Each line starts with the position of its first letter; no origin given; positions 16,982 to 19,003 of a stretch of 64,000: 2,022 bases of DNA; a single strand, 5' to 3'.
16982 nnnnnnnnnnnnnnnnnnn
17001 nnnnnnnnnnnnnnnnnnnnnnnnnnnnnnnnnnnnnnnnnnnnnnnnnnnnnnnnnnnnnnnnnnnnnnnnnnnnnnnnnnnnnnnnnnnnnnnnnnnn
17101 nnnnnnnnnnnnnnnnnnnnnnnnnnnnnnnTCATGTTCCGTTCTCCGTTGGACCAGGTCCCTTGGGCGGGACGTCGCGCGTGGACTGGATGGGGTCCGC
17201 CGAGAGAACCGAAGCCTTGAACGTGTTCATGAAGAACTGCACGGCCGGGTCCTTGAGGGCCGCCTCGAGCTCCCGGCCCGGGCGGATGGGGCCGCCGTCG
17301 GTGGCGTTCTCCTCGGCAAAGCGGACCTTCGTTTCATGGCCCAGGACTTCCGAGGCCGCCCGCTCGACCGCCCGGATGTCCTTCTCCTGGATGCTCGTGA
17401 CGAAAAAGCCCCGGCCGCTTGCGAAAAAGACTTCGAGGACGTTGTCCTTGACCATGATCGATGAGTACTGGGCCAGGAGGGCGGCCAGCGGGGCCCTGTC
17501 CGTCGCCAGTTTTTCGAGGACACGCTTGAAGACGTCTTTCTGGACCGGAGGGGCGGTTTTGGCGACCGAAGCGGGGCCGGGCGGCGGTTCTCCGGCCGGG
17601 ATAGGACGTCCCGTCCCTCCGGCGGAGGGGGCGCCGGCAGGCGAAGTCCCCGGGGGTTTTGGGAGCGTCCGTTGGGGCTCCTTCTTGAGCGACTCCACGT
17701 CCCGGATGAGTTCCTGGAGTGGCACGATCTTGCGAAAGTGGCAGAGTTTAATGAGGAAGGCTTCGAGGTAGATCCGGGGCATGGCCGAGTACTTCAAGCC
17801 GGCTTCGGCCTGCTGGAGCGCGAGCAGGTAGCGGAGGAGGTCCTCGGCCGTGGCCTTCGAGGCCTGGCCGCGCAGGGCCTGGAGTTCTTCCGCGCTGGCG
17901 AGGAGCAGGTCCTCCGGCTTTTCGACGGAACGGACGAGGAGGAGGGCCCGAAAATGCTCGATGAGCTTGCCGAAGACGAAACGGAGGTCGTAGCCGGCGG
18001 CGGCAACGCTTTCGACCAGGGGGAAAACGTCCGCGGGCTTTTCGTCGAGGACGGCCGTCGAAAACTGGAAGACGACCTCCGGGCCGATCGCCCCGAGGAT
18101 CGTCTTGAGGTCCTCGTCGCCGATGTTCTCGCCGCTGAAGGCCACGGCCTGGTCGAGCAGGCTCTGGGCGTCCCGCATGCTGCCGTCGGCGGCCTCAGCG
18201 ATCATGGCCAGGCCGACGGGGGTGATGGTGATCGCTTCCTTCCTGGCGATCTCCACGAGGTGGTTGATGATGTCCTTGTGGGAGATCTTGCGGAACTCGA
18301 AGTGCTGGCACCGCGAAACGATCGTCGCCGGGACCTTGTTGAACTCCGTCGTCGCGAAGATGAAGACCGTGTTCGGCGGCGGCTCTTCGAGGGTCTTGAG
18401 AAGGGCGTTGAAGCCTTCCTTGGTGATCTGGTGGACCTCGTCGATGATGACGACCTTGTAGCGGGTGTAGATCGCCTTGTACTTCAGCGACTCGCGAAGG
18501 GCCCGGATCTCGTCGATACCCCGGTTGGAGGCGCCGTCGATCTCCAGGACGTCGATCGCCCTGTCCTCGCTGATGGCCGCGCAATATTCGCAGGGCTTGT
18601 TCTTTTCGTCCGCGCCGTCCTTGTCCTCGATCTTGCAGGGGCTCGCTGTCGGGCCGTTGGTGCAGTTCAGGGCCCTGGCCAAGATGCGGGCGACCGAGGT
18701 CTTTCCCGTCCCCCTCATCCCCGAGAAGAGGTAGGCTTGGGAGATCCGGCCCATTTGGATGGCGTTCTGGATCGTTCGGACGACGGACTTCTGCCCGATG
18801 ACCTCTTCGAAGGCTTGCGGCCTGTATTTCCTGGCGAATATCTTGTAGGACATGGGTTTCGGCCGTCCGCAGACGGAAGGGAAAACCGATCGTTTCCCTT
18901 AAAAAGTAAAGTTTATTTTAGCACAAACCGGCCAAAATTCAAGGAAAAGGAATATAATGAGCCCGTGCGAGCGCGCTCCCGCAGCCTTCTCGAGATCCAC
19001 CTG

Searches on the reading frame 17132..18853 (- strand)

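Call 89: search_protein_families(library=pfam, proteins=[window:17132-18853:-], max_evalue=0.00001)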
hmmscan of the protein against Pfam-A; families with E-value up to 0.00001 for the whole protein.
window:17132-18853:- (573 aa): 5 families
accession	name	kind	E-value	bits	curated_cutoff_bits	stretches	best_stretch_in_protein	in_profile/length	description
PF13177.12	DNA_pol3_delta2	-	6.8e-40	137.1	27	1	20-190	1-160/161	DNA polymerase III, delta subunit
PF22608.2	DNAX_ATPase_lid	-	4.1e-16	58.9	27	1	195-241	2-48/49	DNA polymerase III clamp loader subunit, ATPase lid domain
PF12169.13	DNA_pol3_gamma3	-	2.1e-15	57.2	24.4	1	246-385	3-142/143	DNA polymerase III subunits gamma and tau domain III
PF00004.35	AAA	-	7.7e-13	49.5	21.2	1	42-185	2-126/131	ATPase family associated with various cellular activities (AAA)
PF05496.18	RuvB_N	-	1.4e-06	28.6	27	0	11-73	2-68/159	Holliday junction DNA helicase RuvB P-loop domain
